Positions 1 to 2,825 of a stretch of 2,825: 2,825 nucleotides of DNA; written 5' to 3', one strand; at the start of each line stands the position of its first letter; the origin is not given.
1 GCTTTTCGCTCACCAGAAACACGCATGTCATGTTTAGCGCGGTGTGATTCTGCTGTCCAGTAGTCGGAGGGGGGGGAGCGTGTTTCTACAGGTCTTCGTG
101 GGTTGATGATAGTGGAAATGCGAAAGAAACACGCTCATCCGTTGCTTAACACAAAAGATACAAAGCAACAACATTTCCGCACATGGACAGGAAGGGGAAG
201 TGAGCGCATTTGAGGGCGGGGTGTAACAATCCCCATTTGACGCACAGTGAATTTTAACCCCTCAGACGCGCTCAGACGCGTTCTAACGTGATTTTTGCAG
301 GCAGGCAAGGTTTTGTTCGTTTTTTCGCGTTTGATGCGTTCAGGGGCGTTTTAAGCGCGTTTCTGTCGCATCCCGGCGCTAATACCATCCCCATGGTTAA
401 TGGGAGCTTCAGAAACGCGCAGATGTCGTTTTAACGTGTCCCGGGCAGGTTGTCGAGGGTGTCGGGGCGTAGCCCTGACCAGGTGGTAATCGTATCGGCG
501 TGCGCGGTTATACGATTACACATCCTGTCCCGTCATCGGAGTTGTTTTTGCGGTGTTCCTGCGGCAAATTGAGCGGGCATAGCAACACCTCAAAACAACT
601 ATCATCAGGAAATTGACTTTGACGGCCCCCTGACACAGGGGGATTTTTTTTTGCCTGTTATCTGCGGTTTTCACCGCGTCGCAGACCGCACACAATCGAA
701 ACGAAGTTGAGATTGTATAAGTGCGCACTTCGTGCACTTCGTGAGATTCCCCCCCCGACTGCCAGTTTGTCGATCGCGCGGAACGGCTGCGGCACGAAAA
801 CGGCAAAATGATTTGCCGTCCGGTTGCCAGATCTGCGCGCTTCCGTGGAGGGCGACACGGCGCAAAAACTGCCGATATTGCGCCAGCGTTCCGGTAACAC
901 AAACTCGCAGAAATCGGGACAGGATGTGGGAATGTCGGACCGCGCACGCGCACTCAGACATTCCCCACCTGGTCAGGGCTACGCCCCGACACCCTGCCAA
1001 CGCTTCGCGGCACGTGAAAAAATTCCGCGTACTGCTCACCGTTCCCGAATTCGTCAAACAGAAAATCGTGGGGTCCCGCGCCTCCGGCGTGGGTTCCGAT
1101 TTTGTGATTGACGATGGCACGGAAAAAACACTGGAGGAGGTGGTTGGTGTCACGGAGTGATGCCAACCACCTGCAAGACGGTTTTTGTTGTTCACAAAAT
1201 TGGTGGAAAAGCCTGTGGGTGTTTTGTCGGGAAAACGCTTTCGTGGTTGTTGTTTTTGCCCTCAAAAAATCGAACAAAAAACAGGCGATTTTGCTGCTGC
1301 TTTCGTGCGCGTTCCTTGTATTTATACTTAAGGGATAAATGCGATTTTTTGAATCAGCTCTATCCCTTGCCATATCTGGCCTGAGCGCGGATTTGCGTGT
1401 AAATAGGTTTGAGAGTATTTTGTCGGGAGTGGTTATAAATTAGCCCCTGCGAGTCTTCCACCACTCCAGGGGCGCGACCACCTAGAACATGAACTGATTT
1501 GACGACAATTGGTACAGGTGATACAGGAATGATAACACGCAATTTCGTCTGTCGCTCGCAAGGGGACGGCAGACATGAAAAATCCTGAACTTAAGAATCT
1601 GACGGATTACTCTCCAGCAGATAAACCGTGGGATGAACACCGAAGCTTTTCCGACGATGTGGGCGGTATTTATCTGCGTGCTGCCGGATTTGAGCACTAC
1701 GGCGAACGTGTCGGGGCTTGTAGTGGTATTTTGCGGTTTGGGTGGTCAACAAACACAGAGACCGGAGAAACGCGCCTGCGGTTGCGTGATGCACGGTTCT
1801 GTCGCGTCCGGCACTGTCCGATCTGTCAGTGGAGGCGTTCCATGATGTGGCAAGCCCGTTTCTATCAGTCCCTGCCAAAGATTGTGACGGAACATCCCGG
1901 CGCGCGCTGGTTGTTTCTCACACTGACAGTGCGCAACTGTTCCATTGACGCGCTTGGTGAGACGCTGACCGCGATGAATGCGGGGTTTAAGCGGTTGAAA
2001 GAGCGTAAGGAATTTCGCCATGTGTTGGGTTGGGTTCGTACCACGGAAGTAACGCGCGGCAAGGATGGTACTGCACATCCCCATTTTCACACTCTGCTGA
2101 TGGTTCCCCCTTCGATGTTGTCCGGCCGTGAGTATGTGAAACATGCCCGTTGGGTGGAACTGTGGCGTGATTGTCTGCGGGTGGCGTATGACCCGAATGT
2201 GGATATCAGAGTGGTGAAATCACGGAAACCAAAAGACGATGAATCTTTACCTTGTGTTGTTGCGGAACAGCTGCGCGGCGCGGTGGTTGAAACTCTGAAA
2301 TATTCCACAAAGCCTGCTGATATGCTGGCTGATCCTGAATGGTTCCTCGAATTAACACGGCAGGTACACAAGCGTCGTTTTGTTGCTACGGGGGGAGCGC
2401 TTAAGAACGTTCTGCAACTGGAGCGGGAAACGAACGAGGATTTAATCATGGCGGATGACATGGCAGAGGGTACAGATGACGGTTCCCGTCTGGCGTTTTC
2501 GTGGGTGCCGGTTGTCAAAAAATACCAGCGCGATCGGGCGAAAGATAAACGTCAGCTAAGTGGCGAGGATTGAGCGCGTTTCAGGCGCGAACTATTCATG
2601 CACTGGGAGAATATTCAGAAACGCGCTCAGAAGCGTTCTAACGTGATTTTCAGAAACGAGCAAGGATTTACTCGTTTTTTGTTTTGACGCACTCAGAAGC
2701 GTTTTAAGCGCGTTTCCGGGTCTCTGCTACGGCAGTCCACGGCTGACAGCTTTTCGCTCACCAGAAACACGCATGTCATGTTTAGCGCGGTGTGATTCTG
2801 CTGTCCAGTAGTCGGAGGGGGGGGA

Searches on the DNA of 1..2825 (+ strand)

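Call 4: search_dna_similar(query=window:1-2749:+, collection=plasmids, mode=near, max_rows=30)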
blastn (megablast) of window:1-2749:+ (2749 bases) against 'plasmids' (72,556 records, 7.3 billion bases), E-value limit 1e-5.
Records with a match: 938; places in all: 986; records where one place covers at least 80% of the query: 9.
Best place of each record, by identity: >=99% 7; 95-99% 440; 90-95% 295; 80-90% 157; 60-80% 39.
By first word of the organism name: Escherichia 754; Shigella 83; Salmonella 70; Klebsiella 25; uncultured 2; Enterobacter 2; Citrobacter 1; Serratia 1.
By predicted mobility (MOB-suite, as given by PLSDB): conjugative 460; mobilizable 441; non-mobilizable 37.
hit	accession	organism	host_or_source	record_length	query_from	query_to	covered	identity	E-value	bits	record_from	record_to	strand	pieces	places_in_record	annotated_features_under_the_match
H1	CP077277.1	Escherichia coli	Seth Lab strain,Seth Lab Isolate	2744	1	2749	100%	99.8%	0e+0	5046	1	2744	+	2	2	protein rep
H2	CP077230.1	Escherichia coli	Seth Lab strain,Seth Lab Isolate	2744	1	2749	100%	99.8%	0e+0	5046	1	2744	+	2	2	record has no annotation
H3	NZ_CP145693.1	Escherichia coli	Homo sapiens,stool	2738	1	2749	100%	99.6%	0e+0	5002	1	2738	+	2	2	protein rep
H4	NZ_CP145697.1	Escherichia coli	-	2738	1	2749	100%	99.6%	0e+0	5002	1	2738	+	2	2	record has no annotation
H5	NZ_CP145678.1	Escherichia coli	-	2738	1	2749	100%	99.6%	0e+0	5000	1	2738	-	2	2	protein rep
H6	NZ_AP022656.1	Escherichia coli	Homo sapiens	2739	1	2749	100%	99.3%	0e+0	4958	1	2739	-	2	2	protein rep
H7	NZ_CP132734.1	Escherichia coli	-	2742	1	2749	100%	99.2%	0e+0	4956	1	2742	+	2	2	hypothetical protein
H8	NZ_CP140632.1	Shigella sonnei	Homo sapiens,stool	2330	266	2716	89%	94.2%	0e+0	3713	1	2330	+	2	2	hypothetical protein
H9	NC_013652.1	Escherichia coli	-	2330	266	2716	89%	94.1%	0e+0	3702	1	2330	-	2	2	protein rep | hypothetical protein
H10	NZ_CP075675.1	Escherichia coli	Homo sapiens,stool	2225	266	2749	77%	94.5%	0e+0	3234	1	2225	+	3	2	protein rep (x2)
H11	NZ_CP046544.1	Escherichia coli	Homo sapiens,feces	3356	451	2585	65%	88.6%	0e+0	2167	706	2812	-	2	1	protein rep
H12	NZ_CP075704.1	Escherichia coli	Homo sapiens,stool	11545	451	2585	61%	88.8%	0e+0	2040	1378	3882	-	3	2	protein rep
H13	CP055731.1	Escherichia coli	culture,Pooled pig faecal samples ...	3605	451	2582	60%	89.1%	0e+0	2042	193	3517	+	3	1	protein rep | hypothetical protein | ANR family transcriptional regulator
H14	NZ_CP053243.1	Escherichia coli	Homo sapiens,whole organism,rectal swab ...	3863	451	2582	60%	89.1%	0e+0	2040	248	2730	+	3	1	protein rep | hypothetical protein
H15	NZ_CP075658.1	Escherichia coli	Homo sapiens,stool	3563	451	2585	60%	88.8%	0e+0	2011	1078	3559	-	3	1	protein rep | hypothetical protein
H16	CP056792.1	Escherichia coli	culture,Freshwater sample from upstream ...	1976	653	2497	67%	76.3%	3e-131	917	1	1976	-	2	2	protein rep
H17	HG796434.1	uncultured bacterium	-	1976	653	2498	67%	76.2%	0e+0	911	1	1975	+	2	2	CDS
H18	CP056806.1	Escherichia coli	culture,Freshwater sample from upstream ...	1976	653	2431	65%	76.5%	0e+0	911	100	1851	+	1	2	record has no annotation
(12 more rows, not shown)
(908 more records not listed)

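Call 5: search_dna_similar(query=window:420-1200:+, collection=plasmids, mode=near, max_rows=40, rows=spread)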
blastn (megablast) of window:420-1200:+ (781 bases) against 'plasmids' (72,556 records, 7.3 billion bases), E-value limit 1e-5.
Records with a match: 914; places in all: 982; records where one place covers at least 80% of the query: 11.
Best place of each record, by identity: >=99% 2; 95-99% 437; 90-95% 311; 80-90% 164.
By first word of the organism name: Escherichia 746; Shigella 83; Salmonella 66; Klebsiella 15; uncultured 2; Citrobacter 1; Serratia 1.
By predicted mobility (MOB-suite, as given by PLSDB): conjugative 460; mobilizable 442; non-mobilizable 12.
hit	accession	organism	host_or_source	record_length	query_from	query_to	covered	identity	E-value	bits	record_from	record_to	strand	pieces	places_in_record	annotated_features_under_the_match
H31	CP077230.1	Escherichia coli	Seth Lab strain,Seth Lab Isolate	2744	1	781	100%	99.6%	0e+0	1423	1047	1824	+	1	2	record has no annotation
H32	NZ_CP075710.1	Escherichia coli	Homo sapiens,stool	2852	1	420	54%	90.5%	9e-152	544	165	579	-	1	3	hypothetical protein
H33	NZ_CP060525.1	Salmonella enterica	-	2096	234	781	51%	87.5%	3e-82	443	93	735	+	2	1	none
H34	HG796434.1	uncultured bacterium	-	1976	425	781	46%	86.8%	5e-105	388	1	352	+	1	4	none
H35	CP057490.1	Escherichia coli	culture,Pooled sheep faecal samples ...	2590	495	781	37%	88.4%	1e-91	344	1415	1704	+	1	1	none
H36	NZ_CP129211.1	Salmonella enterica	Oyster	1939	546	781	30%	92.0%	8e-88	331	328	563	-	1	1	none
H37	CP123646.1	Salmonella enterica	ground turkey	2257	549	765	28%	90.4%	6e-74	285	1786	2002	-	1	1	hypothetical protein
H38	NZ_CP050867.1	Escherichia coli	Homo sapiens,colonoscopy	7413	9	133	16%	86.3%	7e-29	135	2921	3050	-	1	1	none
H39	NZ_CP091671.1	Escherichia coli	river water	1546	489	578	12%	96.7%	2e-33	150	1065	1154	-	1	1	none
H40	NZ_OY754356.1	Escherichia coli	hen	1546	489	578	12%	95.6%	1e-31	145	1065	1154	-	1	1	none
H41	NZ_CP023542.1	Escherichia coli O104:H21 str. CFSAN002236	Homo sapiens,human,stool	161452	492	575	11%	96.4%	5e-30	139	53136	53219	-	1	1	none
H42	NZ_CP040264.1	Escherichia coli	Bivalve mollusk,Whole organism,marine ...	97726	492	575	11%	96.4%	5e-30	139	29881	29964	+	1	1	none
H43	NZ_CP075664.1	Escherichia coli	Homo sapiens,stool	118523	492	575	11%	96.4%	5e-30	139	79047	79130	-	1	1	none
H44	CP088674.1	Escherichia coli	Homo sapiens,blood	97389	492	575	11%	96.4%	5e-30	139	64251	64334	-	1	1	none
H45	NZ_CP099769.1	Shigella sonnei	Homo sapiens,whole genome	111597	492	575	11%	96.4%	5e-30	139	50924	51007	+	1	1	none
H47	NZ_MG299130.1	Shigella sonnei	Homo sapiens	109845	492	575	11%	96.4%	5e-30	139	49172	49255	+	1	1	none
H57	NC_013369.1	Escherichia coli O26:H11 str. 11368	-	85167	38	114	10%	92.6%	3e-22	113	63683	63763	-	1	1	none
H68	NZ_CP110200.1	Salmonella enterica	Homo sapiens,stool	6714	257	315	8%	98.3%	2e-19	104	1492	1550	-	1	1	none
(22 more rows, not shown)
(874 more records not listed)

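Call 6: get_annotated_region(hit=H9, flank=0)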
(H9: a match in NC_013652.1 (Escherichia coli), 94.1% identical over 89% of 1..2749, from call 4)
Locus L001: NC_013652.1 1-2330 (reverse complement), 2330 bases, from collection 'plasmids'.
description: Escherichia coli plasmid pPM18, complete sequence
organism: Escherichia coli (NCBI taxid 562)
taxonomy: Bacteria; Pseudomonadota; Gammaproteobacteria; Enterobacterales; Enterobacteriaceae; Escherichia; Escherichia coli
host: -; source: -; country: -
typing (MOB-suite, as given by PLSDB): mobilizable; replicon Col(MP18)
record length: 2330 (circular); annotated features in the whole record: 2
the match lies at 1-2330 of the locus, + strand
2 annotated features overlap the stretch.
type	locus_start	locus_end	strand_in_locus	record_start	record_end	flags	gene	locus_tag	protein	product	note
CDS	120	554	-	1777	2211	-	-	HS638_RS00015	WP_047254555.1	hypothetical protein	-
CDS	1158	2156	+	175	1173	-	-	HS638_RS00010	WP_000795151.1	protein rep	-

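Call 7: get_annotated_region(hit=H7, flank=0)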
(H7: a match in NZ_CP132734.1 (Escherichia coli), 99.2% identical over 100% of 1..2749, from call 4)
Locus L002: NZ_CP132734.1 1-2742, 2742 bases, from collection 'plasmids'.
description: Escherichia coli strain LZSFT34 plasmid p5_FT34, complete sequence
organism: Escherichia coli (NCBI taxid 562)
taxonomy: Bacteria; Pseudomonadota; Gammaproteobacteria; Enterobacterales; Enterobacteriaceae; Escherichia; Escherichia coli
host: -; source: -; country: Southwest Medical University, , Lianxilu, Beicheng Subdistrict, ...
typing (MOB-suite, as given by PLSDB): mobilizable; replicon Col(MP18)
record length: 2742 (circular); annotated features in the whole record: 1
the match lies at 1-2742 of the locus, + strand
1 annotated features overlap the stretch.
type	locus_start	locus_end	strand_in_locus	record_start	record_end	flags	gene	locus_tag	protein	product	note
CDS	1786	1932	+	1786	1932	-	-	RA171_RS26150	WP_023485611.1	hypothetical protein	-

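Call 9: get_annotated_region(hit=H47, flank=4000)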
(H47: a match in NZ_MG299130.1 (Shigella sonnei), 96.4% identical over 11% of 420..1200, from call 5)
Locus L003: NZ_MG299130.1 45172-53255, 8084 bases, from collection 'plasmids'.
description: Shigella sonnei strain SH267-2 plasmid pSH267-2, complete sequence
organism: Shigella sonnei (NCBI taxid 624)
taxonomy: Bacteria; Pseudomonadota; Gammaproteobacteria; Enterobacterales; Enterobacteriaceae; Shigella; Shigella sonnei
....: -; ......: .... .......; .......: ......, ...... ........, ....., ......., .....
typing (MOB-suite, as given by PLSDB): conjugative; replicon IncK2/Z; relaxase MOBP; mating-pair formation MPF_I
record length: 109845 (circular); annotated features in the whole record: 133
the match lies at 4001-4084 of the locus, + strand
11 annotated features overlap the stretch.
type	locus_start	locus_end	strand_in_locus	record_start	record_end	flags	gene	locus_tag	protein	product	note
CDS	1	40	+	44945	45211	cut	-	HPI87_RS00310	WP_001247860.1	hypothetical protein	-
CDS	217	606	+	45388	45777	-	-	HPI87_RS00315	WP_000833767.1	hypothetical protein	-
CDS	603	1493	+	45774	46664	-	-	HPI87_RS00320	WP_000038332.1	Rpn family recombination-promoting nuclease/putative transposase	-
CDS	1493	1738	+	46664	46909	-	-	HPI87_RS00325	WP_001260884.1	hypothetical protein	-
CDS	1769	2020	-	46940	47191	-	-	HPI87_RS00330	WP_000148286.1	helix-turn-helix transcriptional regulator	-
CDS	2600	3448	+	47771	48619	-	-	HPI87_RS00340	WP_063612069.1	DUF4942 domain-containing protein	-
CDS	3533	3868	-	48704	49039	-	-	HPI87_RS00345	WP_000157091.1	hypothetical protein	-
CDS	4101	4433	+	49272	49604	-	mobA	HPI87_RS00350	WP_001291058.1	plasmid mobilization protein MobA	GO:0006355 - regulation of DNA-templated transcription [Evidence IEA]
CDS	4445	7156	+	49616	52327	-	-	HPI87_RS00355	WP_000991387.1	relaxase/mobilization nuclease domain-containing protein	-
CDS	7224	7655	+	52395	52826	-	-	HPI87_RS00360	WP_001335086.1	cell envelope integrity TolA C-terminal domain-containing protein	GO:0043213 - bacteriocin transport [Evidence IEA]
CDS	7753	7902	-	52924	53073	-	-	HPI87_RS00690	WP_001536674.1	hypothetical protein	-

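Call 10: get_annotated_region(hit=H57, flank=4000)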
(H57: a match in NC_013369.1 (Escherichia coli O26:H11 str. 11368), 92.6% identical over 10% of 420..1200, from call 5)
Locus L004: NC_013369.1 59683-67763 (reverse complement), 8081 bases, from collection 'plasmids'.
description: Escherichia coli O26:H11 str. 11368 plasmid pO26_1, complete sequence
organism: Escherichia coli O26:H11 str. 11368 (NCBI taxid 573235)
taxonomy: Bacteria; Pseudomonadota; Gammaproteobacteria; Enterobacterales; Enterobacteriaceae; Escherichia; Escherichia coli; Escherichia coli O26:H11 str. 11368
host: -; source: -; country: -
typing (MOB-suite, as given by PLSDB): mobilizable; replicon IncFIB,IncI-gamma/K1; relaxase MOBP
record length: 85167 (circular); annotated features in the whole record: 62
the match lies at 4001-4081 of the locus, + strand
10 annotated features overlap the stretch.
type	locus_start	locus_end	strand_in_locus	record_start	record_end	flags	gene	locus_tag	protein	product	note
CDS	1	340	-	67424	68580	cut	-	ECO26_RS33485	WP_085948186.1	IS3-like element IS600 family transposase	GO:0006313 - DNA transposition [Evidence IEA]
CDS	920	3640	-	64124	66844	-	-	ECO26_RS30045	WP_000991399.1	relaxase/mobilization nuclease domain-containing protein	-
CDS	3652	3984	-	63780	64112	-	mobA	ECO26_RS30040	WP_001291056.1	plasmid mobilization protein MobA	GO:0006355 - regulation of DNA-templated transcription [Evidence IEA]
CDS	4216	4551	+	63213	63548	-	-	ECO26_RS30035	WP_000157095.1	molybdopterin-guanine dinucleotide biosynthesis protein MobC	-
CDS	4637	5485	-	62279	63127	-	-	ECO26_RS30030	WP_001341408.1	DUF4942 domain-containing protein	-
CDS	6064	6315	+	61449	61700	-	-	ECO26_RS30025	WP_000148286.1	helix-turn-helix transcriptional regulator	-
CDS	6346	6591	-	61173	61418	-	-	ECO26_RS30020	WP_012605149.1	hypothetical protein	-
CDS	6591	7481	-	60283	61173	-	-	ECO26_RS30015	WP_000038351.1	Rpn family recombination-promoting nuclease/putative transposase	-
CDS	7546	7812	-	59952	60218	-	-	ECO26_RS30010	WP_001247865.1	hypothetical protein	-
CDS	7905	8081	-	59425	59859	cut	-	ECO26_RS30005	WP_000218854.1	hypothetical protein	-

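Call 17: search_dna_similar(query=window:996-1330:+, collection=plasmids, mode=distant, max_rows=60, rows=spread)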
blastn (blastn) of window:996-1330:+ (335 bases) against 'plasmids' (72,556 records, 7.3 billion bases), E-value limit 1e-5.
Records with a match: 918; places in all: 951; records where one place covers at least 80% of the query: 18.
Best place of each record, by identity: >=99% 7; 90-95% 26; 80-90% 143; 60-80% 742.
By first word of the organism name: Salmonella 440; Escherichia 299; Klebsiella 113; Shigella 31; Enterobacter 15; Citrobacter 9; uncultured 3; Serratia 2; Proteus 2; Kluyvera 1; and 3 more.
By predicted mobility (MOB-suite, as given by PLSDB): non-mobilizable 497; conjugative 250; mobilizable 171.
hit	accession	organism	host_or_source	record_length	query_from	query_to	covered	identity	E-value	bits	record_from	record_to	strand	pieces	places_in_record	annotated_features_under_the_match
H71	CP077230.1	Escherichia coli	Seth Lab strain,Seth Lab Isolate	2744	1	335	100%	100.0%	1e-170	605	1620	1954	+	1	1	record has no annotation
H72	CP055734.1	Escherichia coli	culture,Pooled pig faecal samples ...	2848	56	333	83%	88.7%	4e-95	355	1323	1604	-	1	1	none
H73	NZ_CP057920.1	Escherichia fergusonii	culture,Pooled sheep faecal samples ...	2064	1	226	67%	89.9%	2e-79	303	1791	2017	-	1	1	none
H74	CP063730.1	Escherichia coli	Veal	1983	1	226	67%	89.4%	2e-78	298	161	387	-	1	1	hypothetical protein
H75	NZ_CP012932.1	Salmonella enterica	-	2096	1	226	67%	88.6%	3e-77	295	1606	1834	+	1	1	none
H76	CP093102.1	Salmonella enterica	stool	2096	1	226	67%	88.6%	3e-77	295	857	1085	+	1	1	record has no annotation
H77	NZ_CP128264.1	Salmonella enterica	Pine shavings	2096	1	226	67%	88.6%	3e-77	295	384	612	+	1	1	none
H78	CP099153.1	Escherichia coli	culture,Pooled sediment sample ...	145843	1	226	67%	84.1%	2e-59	235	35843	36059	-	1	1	none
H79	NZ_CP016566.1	Salmonella enterica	Chicken feces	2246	1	189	56%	90.5%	7e-66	257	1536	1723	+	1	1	none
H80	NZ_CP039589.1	Salmonella enterica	Homo sapiens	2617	38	223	56%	81.8%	2e-40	172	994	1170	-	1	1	record has no annotation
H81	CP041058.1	Enterobacter hormaechei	Pure culture,urine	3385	39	196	47%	78.0%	2e-23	116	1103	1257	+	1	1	record has no annotation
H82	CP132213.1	Enterobacter hormaechei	Homo sapiens,Rectal Swab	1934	39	191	46%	79.7%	7e-28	131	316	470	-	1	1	none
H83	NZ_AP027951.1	Escherichia coli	-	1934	39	191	46%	79.1%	3e-26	126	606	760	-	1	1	none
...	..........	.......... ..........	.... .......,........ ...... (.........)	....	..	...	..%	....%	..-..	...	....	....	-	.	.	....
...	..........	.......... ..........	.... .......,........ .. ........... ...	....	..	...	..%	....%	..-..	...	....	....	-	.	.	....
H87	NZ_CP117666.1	Escherichia albertii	Grus grus,whole organism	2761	41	191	45%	75.3%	3e-14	86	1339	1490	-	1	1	hypothetical protein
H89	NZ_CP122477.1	Klebsiella pneumoniae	Homo sapiens,Whole organism,Blood,Blood ...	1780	41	178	41%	77.9%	3e-20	106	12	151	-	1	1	none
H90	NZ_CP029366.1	Escherichia coli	Sewage,Pure Culture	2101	56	197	42%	74.5%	3e-13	82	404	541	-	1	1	none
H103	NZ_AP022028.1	Klebsiella sp. WP3-S18-ESBL-05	-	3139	56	191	41%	73.2%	6e-10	73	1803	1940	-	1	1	none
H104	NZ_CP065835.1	Klebsiella pneumoniae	Homo sapiens,urine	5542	53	179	38%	75.2%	5e-11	75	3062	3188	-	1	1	helix-turn-helix domain-containing protein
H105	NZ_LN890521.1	Salmonella enterica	Homo sapiens,Human Stool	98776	69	181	34%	78.1%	3e-13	83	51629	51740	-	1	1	hypothetical protein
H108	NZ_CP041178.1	Salmonella enterica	human feces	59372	69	181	34%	77.2%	4e-12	79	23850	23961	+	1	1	none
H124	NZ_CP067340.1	Salmonella enterica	Avian,feces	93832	69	181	34%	76.3%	2e-10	74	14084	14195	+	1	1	none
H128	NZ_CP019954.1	Escherichia coli M8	Mus musculus C57Bl/6J,ob/ob mice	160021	97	192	29%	77.8%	5e-11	75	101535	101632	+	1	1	none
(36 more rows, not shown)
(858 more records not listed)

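Call 18: get_annotated_region(hit=H74, flank=400)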
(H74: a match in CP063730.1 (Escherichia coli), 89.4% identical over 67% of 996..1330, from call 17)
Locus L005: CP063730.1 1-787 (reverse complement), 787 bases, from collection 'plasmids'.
description: Escherichia coli strain 18MD05VL07 005213EC plasmid pVPS18EC0676-6, complete sequence
organism: Escherichia coli (NCBI taxid 562)
taxonomy: Bacteria; Pseudomonadota; Gammaproteobacteria; Enterobacterales; Enterobacteriaceae; Escherichia; Escherichia coli
host: -; source: Veal; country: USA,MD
typing (MOB-suite, as given by PLSDB): mobilizable; replicon ColpVC
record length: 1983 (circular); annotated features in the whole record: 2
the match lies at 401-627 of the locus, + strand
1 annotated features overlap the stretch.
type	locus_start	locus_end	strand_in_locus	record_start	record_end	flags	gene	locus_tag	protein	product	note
CDS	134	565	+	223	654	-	-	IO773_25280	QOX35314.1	hypothetical protein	-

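Call 19: get_annotated_region(hit=H75, flank=400)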
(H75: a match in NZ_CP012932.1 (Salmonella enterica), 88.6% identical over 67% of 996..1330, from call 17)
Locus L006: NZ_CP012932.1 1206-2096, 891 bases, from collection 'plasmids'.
description: Salmonella enterica subsp. enterica serovar Heidelberg strain N13-01290 plasmid pN13-01290_2, complete sequence
organism: Salmonella enterica (NCBI taxid 611)
taxonomy: Bacteria; Pseudomonadota; Gammaproteobacteria; Enterobacterales; Enterobacteriaceae; Salmonella; Salmonella enterica
host: -; source: -; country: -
typing (MOB-suite, as given by PLSDB): mobilizable; replicon ColpVC
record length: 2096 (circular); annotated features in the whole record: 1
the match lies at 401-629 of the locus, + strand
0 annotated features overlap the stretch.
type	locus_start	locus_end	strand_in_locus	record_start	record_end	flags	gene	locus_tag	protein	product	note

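Call 20: get_annotated_region(hit=H80, flank=400)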
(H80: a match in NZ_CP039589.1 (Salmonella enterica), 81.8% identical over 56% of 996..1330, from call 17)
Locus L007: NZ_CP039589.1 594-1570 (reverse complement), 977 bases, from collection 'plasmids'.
description: Salmonella enterica subsp. enterica serovar 1,4,[5],12:i:- strain PNCS014861 plasmid p11-0230.1, complete sequence
organism: Salmonella enterica (NCBI taxid 2583588)
taxonomy: Bacteria; Pseudomonadota; Gammaproteobacteria; Enterobacterales; Enterobacteriaceae; Salmonella; Salmonella enterica
host: -; source: Homo sapiens; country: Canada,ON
typing (MOB-suite, as given by PLSDB): mobilizable
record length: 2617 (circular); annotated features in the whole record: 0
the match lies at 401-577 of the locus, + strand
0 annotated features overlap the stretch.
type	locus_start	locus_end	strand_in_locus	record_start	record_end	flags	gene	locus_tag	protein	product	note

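Call 21: get_annotated_region(hit=H82, flank=400)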
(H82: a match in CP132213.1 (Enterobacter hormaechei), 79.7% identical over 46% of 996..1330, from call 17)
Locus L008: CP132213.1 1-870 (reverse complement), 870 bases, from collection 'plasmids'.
description: Enterobacter hormaechei strain 2022CK-00285 plasmid unnamed4, complete sequence
organism: Enterobacter hormaechei (NCBI taxid 158836)
taxonomy: Bacteria; Pseudomonadota; Gammaproteobacteria; Enterobacterales; Enterobacteriaceae; Enterobacter; Enterobacter hormaechei
host: -; source: Homo sapiens,Rectal Swab; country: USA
typing (MOB-suite, as given by PLSDB): non-mobilizable; replicon ColpVC
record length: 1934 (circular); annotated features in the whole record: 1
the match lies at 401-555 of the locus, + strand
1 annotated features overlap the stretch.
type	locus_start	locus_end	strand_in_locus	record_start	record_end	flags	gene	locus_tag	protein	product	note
CDS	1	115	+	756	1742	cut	-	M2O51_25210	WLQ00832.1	protein rep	-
